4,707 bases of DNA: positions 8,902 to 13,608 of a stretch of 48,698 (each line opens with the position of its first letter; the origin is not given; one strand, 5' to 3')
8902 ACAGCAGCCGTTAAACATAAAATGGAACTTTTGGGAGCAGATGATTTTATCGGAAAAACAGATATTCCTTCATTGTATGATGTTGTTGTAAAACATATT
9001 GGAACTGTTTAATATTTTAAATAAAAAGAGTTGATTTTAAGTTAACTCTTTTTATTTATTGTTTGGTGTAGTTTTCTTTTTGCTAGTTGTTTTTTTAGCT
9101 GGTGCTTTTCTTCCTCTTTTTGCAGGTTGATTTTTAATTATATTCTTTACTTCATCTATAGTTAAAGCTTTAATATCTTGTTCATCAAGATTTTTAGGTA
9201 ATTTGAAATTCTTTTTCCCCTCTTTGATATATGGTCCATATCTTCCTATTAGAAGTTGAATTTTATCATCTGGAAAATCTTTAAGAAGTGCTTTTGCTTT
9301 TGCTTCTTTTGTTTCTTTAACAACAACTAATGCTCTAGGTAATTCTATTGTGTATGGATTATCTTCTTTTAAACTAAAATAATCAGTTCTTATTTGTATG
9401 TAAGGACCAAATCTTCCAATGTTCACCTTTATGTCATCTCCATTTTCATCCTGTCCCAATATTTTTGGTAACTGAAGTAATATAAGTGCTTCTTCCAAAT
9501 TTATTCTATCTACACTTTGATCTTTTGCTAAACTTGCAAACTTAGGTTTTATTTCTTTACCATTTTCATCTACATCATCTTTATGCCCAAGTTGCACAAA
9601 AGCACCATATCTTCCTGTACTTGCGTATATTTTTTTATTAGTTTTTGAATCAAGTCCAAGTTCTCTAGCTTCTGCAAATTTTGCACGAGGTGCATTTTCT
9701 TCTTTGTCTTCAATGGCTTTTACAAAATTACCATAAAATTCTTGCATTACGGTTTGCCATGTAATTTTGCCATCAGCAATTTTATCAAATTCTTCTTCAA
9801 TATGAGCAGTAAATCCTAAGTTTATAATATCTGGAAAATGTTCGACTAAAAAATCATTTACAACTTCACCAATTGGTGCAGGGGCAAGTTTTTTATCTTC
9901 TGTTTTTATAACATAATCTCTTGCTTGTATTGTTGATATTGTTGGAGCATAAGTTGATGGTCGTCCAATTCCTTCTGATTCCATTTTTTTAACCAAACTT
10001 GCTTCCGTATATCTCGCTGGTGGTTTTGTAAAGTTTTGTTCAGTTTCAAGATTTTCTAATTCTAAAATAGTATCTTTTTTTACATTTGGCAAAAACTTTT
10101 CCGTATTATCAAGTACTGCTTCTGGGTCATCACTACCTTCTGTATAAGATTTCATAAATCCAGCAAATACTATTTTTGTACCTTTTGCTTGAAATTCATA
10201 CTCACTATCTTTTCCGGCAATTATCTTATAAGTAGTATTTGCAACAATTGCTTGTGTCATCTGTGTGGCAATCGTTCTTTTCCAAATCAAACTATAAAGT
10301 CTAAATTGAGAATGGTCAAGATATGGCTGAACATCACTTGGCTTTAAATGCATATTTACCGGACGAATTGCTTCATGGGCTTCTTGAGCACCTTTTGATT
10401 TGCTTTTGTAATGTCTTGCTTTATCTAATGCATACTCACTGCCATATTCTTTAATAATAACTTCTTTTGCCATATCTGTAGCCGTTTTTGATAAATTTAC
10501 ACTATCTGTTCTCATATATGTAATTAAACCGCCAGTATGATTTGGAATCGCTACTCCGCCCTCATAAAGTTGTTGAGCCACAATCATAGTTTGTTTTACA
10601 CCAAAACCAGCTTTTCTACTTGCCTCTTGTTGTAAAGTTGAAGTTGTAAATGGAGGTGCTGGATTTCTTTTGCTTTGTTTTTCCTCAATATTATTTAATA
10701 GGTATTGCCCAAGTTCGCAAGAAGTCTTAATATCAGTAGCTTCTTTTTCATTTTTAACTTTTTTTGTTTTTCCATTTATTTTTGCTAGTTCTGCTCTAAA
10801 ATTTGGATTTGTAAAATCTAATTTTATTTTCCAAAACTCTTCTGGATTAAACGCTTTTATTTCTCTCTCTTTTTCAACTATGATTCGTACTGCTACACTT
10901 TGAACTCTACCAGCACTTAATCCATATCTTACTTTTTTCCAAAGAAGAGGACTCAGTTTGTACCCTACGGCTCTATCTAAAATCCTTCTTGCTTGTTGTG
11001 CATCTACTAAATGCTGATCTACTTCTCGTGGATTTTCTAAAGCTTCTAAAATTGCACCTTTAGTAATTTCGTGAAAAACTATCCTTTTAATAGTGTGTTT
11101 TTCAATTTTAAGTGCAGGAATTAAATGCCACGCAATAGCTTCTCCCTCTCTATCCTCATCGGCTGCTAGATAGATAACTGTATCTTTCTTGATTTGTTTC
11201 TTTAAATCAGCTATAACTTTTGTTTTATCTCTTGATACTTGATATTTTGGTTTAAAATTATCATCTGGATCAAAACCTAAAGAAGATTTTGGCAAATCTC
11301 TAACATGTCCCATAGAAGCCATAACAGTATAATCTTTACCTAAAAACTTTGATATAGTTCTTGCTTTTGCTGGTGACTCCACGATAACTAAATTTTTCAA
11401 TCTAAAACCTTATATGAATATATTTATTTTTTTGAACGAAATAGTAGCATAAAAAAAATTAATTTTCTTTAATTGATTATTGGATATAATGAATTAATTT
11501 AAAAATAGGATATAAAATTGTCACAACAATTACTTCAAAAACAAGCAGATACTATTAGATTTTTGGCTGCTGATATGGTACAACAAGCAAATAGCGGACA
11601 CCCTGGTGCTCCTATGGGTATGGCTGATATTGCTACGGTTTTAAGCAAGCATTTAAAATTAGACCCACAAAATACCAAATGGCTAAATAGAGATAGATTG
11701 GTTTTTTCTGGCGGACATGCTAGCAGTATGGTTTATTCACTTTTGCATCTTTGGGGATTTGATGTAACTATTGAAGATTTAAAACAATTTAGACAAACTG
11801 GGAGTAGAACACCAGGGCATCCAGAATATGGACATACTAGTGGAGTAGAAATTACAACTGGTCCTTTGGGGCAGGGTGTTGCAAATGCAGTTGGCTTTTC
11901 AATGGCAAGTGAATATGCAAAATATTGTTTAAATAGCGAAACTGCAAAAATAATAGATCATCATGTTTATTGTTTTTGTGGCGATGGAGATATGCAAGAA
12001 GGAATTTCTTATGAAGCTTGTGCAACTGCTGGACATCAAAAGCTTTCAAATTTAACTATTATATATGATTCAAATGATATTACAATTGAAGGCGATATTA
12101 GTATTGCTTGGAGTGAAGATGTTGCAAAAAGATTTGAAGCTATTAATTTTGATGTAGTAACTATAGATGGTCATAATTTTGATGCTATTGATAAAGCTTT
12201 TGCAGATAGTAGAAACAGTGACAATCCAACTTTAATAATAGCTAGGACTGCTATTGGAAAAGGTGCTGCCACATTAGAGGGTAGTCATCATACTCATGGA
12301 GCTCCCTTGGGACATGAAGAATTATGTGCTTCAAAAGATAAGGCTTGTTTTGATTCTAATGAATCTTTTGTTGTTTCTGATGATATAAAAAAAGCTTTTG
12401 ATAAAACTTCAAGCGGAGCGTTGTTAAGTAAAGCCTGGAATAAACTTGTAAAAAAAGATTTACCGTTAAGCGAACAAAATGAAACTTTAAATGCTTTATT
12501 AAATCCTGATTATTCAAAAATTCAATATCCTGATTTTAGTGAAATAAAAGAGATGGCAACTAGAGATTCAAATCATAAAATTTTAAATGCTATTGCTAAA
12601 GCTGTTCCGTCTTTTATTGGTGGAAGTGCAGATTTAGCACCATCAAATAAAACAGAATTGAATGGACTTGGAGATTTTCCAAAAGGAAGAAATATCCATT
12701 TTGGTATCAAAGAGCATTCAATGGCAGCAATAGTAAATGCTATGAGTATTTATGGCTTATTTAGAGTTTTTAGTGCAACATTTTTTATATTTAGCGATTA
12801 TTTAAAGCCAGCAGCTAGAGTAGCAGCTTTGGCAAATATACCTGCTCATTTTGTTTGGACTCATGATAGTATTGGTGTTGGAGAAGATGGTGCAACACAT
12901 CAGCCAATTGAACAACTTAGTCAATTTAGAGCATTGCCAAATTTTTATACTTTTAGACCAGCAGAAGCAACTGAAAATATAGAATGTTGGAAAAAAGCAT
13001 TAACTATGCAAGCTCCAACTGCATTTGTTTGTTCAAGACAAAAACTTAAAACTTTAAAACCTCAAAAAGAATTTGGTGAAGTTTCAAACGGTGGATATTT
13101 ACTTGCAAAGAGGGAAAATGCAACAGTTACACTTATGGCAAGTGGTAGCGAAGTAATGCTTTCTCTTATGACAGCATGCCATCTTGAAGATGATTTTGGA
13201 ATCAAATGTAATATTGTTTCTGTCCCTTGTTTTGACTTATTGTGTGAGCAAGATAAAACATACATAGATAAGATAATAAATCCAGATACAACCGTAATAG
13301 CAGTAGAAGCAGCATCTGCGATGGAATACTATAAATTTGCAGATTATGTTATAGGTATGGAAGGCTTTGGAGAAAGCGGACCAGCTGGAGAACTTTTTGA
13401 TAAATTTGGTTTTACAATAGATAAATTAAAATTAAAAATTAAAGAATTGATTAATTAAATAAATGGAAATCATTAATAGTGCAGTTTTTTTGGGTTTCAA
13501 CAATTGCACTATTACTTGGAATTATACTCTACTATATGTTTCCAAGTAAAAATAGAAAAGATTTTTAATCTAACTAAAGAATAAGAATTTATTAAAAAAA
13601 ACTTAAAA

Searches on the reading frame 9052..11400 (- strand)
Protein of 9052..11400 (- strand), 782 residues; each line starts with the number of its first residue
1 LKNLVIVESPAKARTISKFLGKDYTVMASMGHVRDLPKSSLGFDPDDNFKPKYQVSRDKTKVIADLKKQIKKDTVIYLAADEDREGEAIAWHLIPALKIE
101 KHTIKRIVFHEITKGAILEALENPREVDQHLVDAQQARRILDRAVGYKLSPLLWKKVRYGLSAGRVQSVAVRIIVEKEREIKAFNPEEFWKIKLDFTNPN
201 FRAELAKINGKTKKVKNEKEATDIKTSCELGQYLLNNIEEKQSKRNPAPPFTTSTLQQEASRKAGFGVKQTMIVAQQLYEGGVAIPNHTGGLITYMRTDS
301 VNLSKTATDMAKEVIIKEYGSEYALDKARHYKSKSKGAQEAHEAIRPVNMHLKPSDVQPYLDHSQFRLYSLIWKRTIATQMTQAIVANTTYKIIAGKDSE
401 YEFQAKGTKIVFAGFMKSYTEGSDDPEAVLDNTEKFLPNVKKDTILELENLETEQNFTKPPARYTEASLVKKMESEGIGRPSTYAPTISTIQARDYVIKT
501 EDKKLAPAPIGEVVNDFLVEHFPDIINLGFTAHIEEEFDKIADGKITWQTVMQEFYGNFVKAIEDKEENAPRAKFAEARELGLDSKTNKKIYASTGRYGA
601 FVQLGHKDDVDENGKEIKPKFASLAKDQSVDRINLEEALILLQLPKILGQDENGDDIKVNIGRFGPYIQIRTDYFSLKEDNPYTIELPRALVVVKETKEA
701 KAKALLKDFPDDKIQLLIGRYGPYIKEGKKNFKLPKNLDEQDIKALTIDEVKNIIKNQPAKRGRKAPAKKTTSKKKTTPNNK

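Call 41: search_protein_families(library=pfam, proteins=[window:9052-11400:-], max_evalue=0.01)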
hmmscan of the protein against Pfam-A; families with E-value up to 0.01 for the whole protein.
window:9052-11400:- (782 aa): 3 families
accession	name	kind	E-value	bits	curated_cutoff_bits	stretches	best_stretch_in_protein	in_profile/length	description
PF01131.25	Topoisom_bac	-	2.8e-122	409.1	35.1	1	127-553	2-411/411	DNA topoisomerase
PF13368.11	Toprim_C_rpt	-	1.7e-37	127.6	22.3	3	712-764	6-55/57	Topoisomerase C-terminal repeat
PF01751.28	Toprim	-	6.6e-23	81.2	23.1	1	4-112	2-96/96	Toprim domain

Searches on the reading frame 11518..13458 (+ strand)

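Call 41: search_protein_families(library=pfam, proteins=[window:11518-13458:+], max_evalue=0.01)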
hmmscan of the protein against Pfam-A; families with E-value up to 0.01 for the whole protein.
window:11518-13458:+ (646 aa): 6 families
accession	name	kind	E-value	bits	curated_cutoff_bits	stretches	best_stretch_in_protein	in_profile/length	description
PF00456.26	Transketolase_N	-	3.5e-117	391.6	22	1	7-313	3-313/334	Transketolase, thiamine diphosphate binding domain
PF02779.29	Transket_pyr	-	6.4e-46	156.6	27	1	345-511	2-173/174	Transketolase, pyrimidine binding domain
PF22613.1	Transketolase_C_1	-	1.9e-28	99.4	27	1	525-633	1-113/113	Transketolase-like TK C-terminal domain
PF13292.11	DXP_synthase_N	-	2.3e-08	34.1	21.2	1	1-192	13-177/274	1-deoxy-D-xylulose-5-phosphate synthase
PF02780.25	Transketolase_C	-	3.7e-06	27.3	25.9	1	526-600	1-71/124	Transketolase, C-terminal domain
PF02775.26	TPP_enzyme_C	-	0.0011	19.3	21.9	1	113-184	26-81/151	Thiamine pyrophosphate enzyme, C-terminal TPP binding domain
